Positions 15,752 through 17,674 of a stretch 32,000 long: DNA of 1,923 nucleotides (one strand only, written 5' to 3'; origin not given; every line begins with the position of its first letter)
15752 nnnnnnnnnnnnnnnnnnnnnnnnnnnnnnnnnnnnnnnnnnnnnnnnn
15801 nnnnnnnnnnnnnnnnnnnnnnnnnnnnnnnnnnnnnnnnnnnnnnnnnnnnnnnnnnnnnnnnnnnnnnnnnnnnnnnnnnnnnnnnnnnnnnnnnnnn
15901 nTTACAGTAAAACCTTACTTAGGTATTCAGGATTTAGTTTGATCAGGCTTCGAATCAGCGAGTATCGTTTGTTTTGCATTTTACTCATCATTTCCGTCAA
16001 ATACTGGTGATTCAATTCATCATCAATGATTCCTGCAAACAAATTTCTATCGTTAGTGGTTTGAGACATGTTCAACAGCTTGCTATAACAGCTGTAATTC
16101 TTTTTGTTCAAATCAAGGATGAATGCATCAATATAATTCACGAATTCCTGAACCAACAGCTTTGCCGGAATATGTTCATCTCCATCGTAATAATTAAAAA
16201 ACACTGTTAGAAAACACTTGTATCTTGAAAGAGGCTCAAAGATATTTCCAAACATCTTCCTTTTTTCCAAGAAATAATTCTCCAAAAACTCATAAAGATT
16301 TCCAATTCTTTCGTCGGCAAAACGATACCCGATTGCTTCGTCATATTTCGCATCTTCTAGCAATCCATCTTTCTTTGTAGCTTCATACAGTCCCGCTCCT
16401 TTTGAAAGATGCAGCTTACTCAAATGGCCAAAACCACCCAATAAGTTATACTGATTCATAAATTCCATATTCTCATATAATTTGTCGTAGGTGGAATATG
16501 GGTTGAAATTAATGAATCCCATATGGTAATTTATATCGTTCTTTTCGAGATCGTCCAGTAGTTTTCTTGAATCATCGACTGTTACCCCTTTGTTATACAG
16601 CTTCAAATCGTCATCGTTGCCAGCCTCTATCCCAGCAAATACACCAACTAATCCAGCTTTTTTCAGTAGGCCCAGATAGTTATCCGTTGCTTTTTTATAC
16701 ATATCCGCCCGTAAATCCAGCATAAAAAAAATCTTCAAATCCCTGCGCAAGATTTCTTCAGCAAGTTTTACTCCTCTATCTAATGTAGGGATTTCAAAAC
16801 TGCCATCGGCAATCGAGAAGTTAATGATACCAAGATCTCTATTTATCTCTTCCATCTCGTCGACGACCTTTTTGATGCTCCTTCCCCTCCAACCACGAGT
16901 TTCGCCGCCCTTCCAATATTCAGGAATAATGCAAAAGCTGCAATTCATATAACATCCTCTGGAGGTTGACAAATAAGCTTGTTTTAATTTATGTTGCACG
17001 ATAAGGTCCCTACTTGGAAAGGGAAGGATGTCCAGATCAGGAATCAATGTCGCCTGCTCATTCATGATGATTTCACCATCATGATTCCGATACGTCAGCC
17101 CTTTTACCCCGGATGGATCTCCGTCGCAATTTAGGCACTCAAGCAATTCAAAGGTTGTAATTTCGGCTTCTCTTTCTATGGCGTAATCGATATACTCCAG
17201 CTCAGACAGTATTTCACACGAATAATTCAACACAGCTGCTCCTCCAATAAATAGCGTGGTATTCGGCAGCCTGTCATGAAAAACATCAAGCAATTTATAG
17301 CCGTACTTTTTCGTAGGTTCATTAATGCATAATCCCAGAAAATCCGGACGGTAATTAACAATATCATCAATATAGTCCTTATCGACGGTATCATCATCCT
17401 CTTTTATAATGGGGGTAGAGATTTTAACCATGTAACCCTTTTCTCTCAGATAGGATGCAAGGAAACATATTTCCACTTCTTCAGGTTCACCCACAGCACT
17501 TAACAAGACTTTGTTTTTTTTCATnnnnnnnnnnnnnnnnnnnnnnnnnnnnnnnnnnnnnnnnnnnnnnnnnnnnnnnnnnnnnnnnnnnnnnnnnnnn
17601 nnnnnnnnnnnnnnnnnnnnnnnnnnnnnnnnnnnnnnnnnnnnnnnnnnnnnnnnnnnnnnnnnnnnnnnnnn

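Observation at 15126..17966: B12-radical SAM enzyme + dedicated carrier protein form an IS-bracketed insert in the middle of the cluster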

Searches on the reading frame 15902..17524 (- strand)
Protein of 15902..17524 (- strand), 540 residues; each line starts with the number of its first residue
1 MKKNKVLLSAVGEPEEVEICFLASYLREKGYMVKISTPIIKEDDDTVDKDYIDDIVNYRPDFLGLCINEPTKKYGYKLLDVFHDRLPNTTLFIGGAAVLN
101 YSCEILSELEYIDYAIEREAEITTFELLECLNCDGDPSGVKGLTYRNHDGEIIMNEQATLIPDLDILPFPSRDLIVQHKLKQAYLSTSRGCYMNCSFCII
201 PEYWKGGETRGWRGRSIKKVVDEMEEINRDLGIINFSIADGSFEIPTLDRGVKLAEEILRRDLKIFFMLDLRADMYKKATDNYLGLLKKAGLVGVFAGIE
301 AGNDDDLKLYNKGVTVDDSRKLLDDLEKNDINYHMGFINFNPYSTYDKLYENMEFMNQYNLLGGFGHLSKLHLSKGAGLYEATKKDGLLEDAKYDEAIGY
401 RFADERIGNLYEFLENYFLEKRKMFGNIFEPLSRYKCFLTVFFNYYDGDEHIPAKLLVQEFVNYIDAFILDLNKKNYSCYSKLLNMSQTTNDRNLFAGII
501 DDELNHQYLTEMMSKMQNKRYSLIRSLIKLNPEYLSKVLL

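Call 5: search_protein_families(library=pfam, proteins=[window:15902-17524:-])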
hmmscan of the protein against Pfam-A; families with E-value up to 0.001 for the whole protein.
window:15902-17524:- (540 aa): 2 families
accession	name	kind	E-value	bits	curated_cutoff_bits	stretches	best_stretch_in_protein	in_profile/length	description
PF04055.27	Radical_SAM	-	5.4e-14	53.1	29.5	1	186-355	2-165/166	Radical SAM superfamily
PF02310.24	B12-binding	-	3.7e-06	27.2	32.1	1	6-124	4-117/121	B12 binding domain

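Call 11: search_protein_families(library=ncbifam, max_evalue=0.01, proteins=[window:15902-17524:-])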
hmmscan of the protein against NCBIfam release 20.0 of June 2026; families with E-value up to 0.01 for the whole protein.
window:15902-17524:- (540 aa): 23 families
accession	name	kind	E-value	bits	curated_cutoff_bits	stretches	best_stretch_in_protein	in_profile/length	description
TIGR02026.1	BchE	equivalog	4.5e-33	114.8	481.35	1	41-338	45-344/497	magnesium-protoporphyrin IX monomethyl ester anaerobic oxidative cyclase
TIGR03471.1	HpnJ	equivalog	1.3e-30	106.8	577.6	1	48-394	55-398/472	hopanoid biosynthesis associated radical SAM protein HpnJ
TIGR04014.1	B12_SAM_MJ_0865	equivalog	2.2e-21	76.1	360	1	89-361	69-338/434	methyl-coenzyme M reductase glutamine C-methyltransferase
TIGR04479.1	bcpD_PhpK_rSAM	subfamily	9e-21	73.8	600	1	114-358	174-408/504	PhpK family radical SAM P-methyltransferase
TIGR04385.1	B12_rSAM_cofa1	equivalog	4.3e-20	72.3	450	1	18-357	22-362/438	B12 lower ligand biosynthesis radical SAM protein BzaD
TIGR04367.1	HpnR_B12_rSAM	equivalog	4.5e-20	71.6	650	1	22-332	28-326/490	hopanoid C-3 methylase HpnR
TIGR04072.2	rSAM_ladder_B12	equivalog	4.8e-20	71.6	360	1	88-393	98-382/443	lipid biosynthesis B12-binding/radical SAM protein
NF050148.1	rSAM_ApyD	equivalog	5.6e-19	68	750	1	42-354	57-361/645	RiPP biosynthesis radical SAM protein ApyD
TIGR03975.1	rSAM_ocin_1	subfamily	5.4e-17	61.5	281.85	1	79-330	148-401/606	RiPP maturation radical SAM C-methyltransferase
NF033712.0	B12_rSAM_KedN5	subfamily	1.1e-16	60.2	700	1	61-349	64-360/624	KedN5 family methylcobalamin-dependent radical SAM C-methyltransferase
NF038361.1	rSAM_Sden_1168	equivalog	4.5e-13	48.6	575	1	91-359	173-451/560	Sden_1168 family B12-binding radical SAM P-methyltransferase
NF040542.1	rSAM_RCCLKC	equivalog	5e-13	49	450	1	110-412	98-405/423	arsinothricin biosynthesis radical SAM protein ArsL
NF040546.1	rSAM_CUAEP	equivalog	3.3e-12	45.9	500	1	87-364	76-346/468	CUAEP/CCAEP-tail radical SAM (seleno)protein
TIGR04013.1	B12_SAM_MJ_1487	hypoth_equivalog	2.9e-09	36.3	251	1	66-358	50-332/382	TIGR04013 family B12-binding domain/radical SAM domain-containing protein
TIGR04190.1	B12_SAM_Ta0216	equivalog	1.3e-07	30.6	500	1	82-290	103-323/554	TIGR04190 family B12-binding domain/radical SAM domain protein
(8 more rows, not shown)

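Call 12: find_homologous_proteins(query=window:15902-17524:-, max_evalue=1e-10)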
Query window:15902-17524:- (540 aa): 224 proteins with E <= 1e-10 among 8000 candidates; the best 120 are listed.
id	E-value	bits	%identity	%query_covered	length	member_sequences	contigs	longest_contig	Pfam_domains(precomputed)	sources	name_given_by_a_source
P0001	2.4e-114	402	38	100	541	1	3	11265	PF04055.28,PF02310.25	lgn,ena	-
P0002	4.6e-96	341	40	77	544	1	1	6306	PF04055.28,PF02310.25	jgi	-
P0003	6.5e-94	334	35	96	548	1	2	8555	PF04055.28,PF02310.25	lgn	-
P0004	2.9e-91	326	34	98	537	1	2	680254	PF04055.28,PF02310.25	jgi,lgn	-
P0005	2.5e-88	316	35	99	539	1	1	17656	PF04055.28,PF02310.25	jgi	-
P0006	2.6e-87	313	35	99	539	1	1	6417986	PF04055.28,PF02310.25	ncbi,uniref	ncbi:B12-binding domain-containing radical SAM protein [Wukongibacter sp. M2B1]|uniref:B12-binding d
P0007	1.5e-86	310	35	98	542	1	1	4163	PF04055.28,PF02310.25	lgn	-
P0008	9.0e-85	304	34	99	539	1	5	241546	PF04055.28,PF02310.25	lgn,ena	-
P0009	1.6e-84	303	35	99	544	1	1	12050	PF04055.28,PF02310.25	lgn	-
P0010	2.3e-83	300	35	98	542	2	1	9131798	PF04055.28,PF02310.25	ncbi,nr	ncbi:MAG: cobalamin-dependent protein [Candidatus Aminicenantes bacterium]|nr:MAG: cobalamin-depende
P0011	3.4e-83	299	35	97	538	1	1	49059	PF04055.28,PF02310.25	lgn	-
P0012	5.7e-83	298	35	99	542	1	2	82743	PF04055.28,PF02310.25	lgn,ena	-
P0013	6.2e-83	298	35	99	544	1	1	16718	PF04055.28,PF02310.25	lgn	-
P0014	1.6e-82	297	35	96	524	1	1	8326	PF04055.28,PF02310.25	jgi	jgi:radical SAM superfamily enzyme YgiQ (UPF0313 family)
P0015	1.6e-82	297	41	77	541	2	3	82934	PF04055.28,PF02310.25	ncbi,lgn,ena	-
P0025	5.4e-79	285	34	100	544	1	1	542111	PF04055.28,PF02310.25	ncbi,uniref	ncbi:radical SAM protein [Paenibacillus sp. M1]|uniref:Radical SAM protein n=1 Tax=Paenibacillus hai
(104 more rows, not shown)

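Call 13: find_encoding_contigs(protein=window:15902-17524:-, flank=10000, max_places=10)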
Protein window:15902-17524:- (540 aa): 3 contigs read that carry it; 1 place shown.
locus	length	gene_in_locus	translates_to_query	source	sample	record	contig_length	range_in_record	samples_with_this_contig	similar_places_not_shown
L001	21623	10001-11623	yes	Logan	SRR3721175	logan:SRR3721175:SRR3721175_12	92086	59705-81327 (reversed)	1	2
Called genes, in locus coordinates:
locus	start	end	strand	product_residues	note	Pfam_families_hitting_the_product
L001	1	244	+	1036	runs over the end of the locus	PF00144:Beta-lactamase, PF00005:ABC_tran, PF02463:SMC_N (faint), PF13304:AAA_21 (faint)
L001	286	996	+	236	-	PF00975:Thioesterase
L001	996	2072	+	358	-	PF00702:Hydrolase (faint), PF13419:HAD_2 (faint)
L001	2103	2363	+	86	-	PF00550:PP-binding (weak)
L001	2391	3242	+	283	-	PF02737:3HCDH_N, PF00725:3HCDH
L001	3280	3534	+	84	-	PF00550:PP-binding (weak)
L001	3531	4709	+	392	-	PF02771:Acyl-CoA_dh_N, PF02770:Acyl-CoA_dh_M, PF00441:Acyl-CoA_dh_1, PF08028:Acyl-CoA_dh_2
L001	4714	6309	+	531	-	PF00501:AMP-binding, PF13193:AMP-binding_C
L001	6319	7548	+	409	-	PF00698:Acyl_transf_1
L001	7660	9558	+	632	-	PF02543:Carbam_trans_N (weak), PF16861:Carbam_trans_C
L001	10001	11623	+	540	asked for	PF02310:B12-binding (weak), PF04055:Radical_SAM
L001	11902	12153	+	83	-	PF00550:PP-binding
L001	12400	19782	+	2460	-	PF00668:Condensation, PF00501:AMP-binding, PF00550:PP-binding, PF00109:ketoacyl-synt, PF02801:Ketoacyl-synt_C, PF16197:KAsynt_C_assoc, PF22336:RhiE-like_linker, PF22621:CurL-like_PKS_C, +5 more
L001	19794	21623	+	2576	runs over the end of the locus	PF00109:ketoacyl-synt, PF02801:Ketoacyl-synt_C, PF16197:KAsynt_C_assoc, PF22336:RhiE-like_linker, PF22621:CurL-like_PKS_C, PF00698:Acyl_transf_1, PF21394:Beta-ketacyl_N, PF00106:adh_short, +8 more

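Call 14: list_cluster_members(proteins=[window:15902-17524:-, window:15372-15635:-, window:17967-19949:-, window:19977-21206:-, window:21216-22811:-, window:22816-23994:-, window:24283-25134:-, window:25453-26529:-, window:26529-27239:-, window:7743-15125:-])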
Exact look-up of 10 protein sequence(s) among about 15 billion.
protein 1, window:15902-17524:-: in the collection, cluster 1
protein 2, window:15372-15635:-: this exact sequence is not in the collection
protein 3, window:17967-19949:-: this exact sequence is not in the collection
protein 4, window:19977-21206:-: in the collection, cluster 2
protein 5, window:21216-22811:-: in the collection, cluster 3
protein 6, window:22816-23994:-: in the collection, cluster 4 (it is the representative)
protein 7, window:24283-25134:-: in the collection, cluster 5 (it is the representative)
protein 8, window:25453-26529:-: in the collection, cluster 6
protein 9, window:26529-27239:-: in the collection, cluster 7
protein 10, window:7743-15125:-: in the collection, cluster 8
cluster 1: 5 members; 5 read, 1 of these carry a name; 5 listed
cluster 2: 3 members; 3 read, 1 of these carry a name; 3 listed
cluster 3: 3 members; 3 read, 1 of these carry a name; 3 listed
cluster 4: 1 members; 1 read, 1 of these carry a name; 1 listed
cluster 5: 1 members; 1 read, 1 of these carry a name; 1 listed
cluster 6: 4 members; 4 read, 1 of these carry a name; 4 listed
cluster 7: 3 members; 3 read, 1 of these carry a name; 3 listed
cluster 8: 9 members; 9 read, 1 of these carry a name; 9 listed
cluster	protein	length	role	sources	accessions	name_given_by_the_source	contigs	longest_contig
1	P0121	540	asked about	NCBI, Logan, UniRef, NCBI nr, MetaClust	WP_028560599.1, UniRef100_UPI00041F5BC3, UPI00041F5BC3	B12-binding domain-containing radical SAM protein [Paenibacillus pinihumi] | B12-binding domain-containing radical SAM protein n=1 Tax=Paenibacillus pinihumi ... | radical SAM protein [Paenibacillus pinihumi]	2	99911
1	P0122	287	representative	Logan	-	-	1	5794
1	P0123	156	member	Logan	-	-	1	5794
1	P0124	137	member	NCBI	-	-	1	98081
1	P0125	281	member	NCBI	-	-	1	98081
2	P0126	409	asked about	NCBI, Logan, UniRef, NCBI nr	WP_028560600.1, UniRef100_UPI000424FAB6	ACP S-malonyltransferase [Paenibacillus pinihumi] | ACP S-malonyltransferase n=1 Tax=Paenibacillus pinihumi TaxID=669462 RepID=UPI000424FAB6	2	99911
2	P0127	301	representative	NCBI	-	-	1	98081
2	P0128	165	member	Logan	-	-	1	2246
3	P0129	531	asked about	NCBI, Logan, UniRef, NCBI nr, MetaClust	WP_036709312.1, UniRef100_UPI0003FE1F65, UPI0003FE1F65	non-ribosomal peptide synthetase [Paenibacillus pinihumi] | non-ribosomal peptide synthetase n=1 Tax=Paenibacillus pinihumi TaxID=669462 ... | amino acid adenylation domain-containing protein [Paenibacillus pinihumi]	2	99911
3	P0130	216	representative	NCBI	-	-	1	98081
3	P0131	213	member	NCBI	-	-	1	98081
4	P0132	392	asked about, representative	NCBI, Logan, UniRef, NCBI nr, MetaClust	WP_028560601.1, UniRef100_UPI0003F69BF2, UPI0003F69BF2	acyl-CoA dehydrogenase family protein [Paenibacillus pinihumi] | acyl-CoA dehydrogenase family protein n=1 Tax=Paenibacillus pinihumi TaxID=669462 ... | status=active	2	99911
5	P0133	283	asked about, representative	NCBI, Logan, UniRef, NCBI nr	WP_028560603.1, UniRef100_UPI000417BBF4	3-hydroxyacyl-CoA dehydrogenase family protein [Paenibacillus pinihumi] | 3-hydroxyacyl-CoA dehydrogenase family protein n=1 Tax=Paenibacillus pinihumi ...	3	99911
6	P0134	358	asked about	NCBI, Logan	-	-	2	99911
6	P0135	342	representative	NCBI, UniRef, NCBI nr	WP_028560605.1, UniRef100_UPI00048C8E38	HAD-IIIC family phosphatase [Paenibacillus pinihumi] | HAD-IIIC family phosphatase n=1 Tax=Paenibacillus pinihumi TaxID=669462 ...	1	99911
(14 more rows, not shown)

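Call 16: find_encoding_contigs(protein=P0001, flank=8000, max_places=2)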
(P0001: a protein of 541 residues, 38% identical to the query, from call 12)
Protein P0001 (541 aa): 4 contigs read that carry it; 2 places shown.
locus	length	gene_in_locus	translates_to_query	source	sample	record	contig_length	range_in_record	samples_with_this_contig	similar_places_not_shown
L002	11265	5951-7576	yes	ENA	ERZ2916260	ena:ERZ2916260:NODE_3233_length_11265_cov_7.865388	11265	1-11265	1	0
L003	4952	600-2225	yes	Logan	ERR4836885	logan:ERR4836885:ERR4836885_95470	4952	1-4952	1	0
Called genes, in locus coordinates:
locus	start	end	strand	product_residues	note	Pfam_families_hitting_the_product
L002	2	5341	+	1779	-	?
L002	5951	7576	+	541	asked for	PF02310:B12-binding, PF04055:Radical_SAM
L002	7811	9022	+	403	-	PF00698:Acyl_transf_1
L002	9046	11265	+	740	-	?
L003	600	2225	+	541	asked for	PF02310:B12-binding, PF04055:Radical_SAM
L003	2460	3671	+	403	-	PF00698:Acyl_transf_1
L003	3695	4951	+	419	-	?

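Call 17: find_encoding_contigs(protein=P0025, flank=10000, max_places=2)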
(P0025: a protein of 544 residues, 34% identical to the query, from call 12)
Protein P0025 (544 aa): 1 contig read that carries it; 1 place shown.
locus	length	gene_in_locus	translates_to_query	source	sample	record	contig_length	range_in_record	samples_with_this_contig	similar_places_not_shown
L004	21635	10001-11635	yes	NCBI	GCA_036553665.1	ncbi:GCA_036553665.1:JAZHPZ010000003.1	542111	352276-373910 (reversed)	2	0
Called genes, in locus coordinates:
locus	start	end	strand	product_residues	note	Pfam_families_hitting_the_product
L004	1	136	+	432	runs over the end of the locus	PF02310:B12-binding, PF04055:Radical_SAM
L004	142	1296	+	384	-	PF00108:Thiolase_N, PF02803:Thiolase_C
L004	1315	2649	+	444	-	PF04055:Radical_SAM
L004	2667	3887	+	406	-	PF00109:ketoacyl-synt, PF02801:Ketoacyl-synt_C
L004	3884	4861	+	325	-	PF00109:ketoacyl-synt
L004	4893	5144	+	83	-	PF00550:PP-binding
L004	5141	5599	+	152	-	PF07977:FabA, PF22818:ApeI-like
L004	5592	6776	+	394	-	PF00109:ketoacyl-synt, PF02801:Ketoacyl-synt_C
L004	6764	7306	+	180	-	-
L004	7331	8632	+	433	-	PF02310:B12-binding, PF04055:Radical_SAM, PF13282:DUF4070 (weak)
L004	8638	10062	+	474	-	PF04055:Radical_SAM, PF13282:DUF4070 (faint)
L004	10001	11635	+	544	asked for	PF02310:B12-binding, PF04055:Radical_SAM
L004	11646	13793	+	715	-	PF06050:HGD-D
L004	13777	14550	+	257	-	PF01869:BcrAD_BadFG, PF02782:FGGY_C (faint)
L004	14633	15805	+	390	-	PF06050:HGD-D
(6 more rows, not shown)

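Call 18: find_encoding_contigs(protein=P0006, flank=10000, max_places=2)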
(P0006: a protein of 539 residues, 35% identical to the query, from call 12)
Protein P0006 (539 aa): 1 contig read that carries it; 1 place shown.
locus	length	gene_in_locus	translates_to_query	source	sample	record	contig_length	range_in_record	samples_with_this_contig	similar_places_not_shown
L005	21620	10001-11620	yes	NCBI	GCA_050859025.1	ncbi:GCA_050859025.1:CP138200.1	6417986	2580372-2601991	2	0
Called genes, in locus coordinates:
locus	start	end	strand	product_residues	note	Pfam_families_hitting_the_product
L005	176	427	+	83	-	PF00550:PP-binding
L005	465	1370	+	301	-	PF00106:adh_short, PF08659:KR, PF13561:adh_short_C2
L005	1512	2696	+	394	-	PF00108:Thiolase_N, PF02803:Thiolase_C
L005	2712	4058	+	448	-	PF04055:Radical_SAM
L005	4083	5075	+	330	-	PF25021:TEN_NHL (faint)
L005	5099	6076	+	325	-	-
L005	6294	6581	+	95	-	PF00550:PP-binding (weak)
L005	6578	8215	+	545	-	PF02310:B12-binding, PF04055:Radical_SAM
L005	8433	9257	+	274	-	PF01596:Methyltransf_3, PF13578:Methyltransf_24, PF13649:Methyltransf_25 (weak), PF08241:Methyltransf_11 (weak), PF13847:Methyltransf_31 (weak)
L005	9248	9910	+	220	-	PF01596:Methyltransf_3, PF01135:PCMT, PF13578:Methyltransf_24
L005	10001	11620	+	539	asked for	PF02310:B12-binding, PF04055:Radical_SAM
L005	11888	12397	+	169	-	PF06445:GyrI-like, PF14526:Cass2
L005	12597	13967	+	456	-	PF00668:Condensation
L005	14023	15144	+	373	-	PF01136:Peptidase_U32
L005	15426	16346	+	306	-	PF00550:PP-binding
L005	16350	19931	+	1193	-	PF00109:ketoacyl-synt, PF00108:Thiolase_N (faint), PF02801:Ketoacyl-synt_C, PF16197:KAsynt_C_assoc, PF22336:RhiE-like_linker (weak), PF22621:CurL-like_PKS_C, PF00550:PP-binding, PF00668:Condensation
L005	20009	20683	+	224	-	PF01048:PNP_UDP_1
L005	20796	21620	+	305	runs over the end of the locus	PF08450:SGL (faint), PF01436:NHL (faint)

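Call 20: search_protein_families(library=pfam, proteins=[L002:2-5341:+, L002:9046-11265:+, L002:7811-9022:+])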
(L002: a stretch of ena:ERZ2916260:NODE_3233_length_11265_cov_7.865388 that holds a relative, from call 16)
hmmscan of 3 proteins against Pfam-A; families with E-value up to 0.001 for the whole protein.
L002:2-5341:+ (1779 aa): 6 families
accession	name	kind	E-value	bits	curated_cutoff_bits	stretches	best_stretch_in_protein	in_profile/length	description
PF00501.34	AMP-binding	-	1.3e-65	222.1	29.9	2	803-1024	155-383/384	AMP-binding enzyme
PF04055.27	Radical_SAM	-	8.3e-17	62.3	29.5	1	301-464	2-166/166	Radical SAM superfamily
PF00668.25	Condensation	-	2.8e-13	49.8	30.6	1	2-108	328-451/456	Condensation domain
PF00550.31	PP-binding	-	7.3e-11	42.6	20.8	1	1531-1584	13-66/67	Phosphopantetheine attachment site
PF02310.24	B12-binding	-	7.5e-08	32.7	32.1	1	636-747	13-120/121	B12 binding domain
PF06508.19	QueC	-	0.00094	19.2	22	0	1172-1245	2-75/210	Queuosine biosynthesis protein QueC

L002:9046-11265:+ (740 aa): 6 families
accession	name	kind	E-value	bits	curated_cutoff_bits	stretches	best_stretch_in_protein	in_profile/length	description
PF00109.32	ketoacyl-synt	-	5.5e-69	233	20.8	1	25-276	2-252/252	Beta-ketoacyl synthase, N-terminal domain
PF02801.28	Ketoacyl-synt_C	-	1.6e-42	144.7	20.8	1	284-401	1-118/119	Beta-ketoacyl synthase, C-terminal domain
PF16197.11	KAsynt_C_assoc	-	4.7e-13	50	33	1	404-491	1-86/111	Ketoacyl-synthetase C-terminal extension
PF22621.2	CurL-like_PKS_C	-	5e-13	49.2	27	1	467-529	2-63/64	CurL-like, PKS C-terminal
PF22336.2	RhiE-like_linker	-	2.5e-07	31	27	1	470-530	2-60/67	RhiE-like, KS-MAT linker domain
PF00108.29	Thiolase_N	-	0.00016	21.6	26.4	1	189-226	75-112/260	Thiolase, N-terminal domain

L002:7811-9022:+ (403 aa): 1 family
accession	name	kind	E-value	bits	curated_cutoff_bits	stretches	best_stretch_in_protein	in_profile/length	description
PF00698.26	Acyl_transf_1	-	2.7e-20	73.5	32.7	1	6-265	2-256/319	Acyl transferase domain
